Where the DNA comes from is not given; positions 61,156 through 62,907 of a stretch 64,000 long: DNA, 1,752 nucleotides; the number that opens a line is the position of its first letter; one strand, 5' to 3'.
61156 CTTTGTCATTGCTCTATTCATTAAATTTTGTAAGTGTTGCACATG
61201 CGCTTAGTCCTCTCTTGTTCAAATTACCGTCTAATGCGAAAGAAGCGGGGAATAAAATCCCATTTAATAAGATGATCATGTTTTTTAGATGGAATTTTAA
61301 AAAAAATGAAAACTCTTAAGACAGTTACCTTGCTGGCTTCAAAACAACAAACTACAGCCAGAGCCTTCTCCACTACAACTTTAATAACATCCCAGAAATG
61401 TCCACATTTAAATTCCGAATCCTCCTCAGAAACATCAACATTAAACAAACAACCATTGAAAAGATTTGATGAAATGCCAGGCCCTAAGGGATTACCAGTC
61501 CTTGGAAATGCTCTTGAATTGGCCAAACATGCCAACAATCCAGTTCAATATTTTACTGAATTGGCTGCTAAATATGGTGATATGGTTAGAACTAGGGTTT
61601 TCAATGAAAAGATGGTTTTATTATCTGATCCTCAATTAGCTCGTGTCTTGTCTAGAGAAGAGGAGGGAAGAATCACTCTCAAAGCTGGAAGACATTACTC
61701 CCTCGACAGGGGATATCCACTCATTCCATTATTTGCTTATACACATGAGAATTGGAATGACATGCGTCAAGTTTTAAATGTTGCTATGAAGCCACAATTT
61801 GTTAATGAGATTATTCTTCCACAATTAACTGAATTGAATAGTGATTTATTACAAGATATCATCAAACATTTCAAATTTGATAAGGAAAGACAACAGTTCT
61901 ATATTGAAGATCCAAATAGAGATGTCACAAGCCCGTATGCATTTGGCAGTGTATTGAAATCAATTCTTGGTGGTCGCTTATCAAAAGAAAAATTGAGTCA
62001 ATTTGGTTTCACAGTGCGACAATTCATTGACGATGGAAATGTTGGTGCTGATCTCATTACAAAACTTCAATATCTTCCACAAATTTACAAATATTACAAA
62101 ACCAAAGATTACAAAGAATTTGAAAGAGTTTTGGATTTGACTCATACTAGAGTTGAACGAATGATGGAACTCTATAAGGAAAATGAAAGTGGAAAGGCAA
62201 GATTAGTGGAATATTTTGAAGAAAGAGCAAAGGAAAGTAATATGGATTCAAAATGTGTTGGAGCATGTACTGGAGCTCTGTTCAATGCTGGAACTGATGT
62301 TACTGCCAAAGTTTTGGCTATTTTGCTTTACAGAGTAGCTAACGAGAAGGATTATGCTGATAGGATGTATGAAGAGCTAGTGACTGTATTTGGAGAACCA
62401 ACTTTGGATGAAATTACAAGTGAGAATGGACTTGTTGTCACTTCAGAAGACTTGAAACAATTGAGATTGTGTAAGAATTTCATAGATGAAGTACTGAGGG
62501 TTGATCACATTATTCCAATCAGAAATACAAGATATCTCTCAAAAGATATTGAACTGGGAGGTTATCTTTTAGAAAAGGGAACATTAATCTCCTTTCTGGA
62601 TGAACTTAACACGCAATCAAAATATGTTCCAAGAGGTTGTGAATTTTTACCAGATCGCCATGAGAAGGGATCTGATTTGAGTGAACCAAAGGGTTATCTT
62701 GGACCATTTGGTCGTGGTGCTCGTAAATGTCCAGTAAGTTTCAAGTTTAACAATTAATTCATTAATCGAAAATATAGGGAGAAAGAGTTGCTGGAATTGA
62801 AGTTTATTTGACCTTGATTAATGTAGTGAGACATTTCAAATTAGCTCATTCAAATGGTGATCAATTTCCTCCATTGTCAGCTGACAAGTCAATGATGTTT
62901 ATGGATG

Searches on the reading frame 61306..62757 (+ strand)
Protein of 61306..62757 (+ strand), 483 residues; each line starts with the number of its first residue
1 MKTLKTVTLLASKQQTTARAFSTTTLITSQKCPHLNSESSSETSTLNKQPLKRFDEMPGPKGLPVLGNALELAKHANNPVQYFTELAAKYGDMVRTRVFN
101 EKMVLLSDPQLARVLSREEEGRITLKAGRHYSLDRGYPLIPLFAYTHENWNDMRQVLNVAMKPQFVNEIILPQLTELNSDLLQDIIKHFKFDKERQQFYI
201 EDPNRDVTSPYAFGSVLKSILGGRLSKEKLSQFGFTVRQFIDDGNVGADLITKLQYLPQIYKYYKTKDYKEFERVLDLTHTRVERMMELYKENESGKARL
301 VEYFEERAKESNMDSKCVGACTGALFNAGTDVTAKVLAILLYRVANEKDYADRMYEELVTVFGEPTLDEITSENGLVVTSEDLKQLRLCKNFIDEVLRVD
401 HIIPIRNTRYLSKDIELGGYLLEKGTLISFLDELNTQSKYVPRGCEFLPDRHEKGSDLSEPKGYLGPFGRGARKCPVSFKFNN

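Call 11: search_protein_families(library=pfam, proteins=[window:61306-62757:+], max_evalue=0.00001)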
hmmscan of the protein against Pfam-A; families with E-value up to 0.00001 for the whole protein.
window:61306-62757:+ (483 aa): 1 family
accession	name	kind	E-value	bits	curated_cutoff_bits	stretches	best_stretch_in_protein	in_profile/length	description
PF00067.27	p450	-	3.4e-45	155.1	22.8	1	58-476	2-412/462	Cytochrome P450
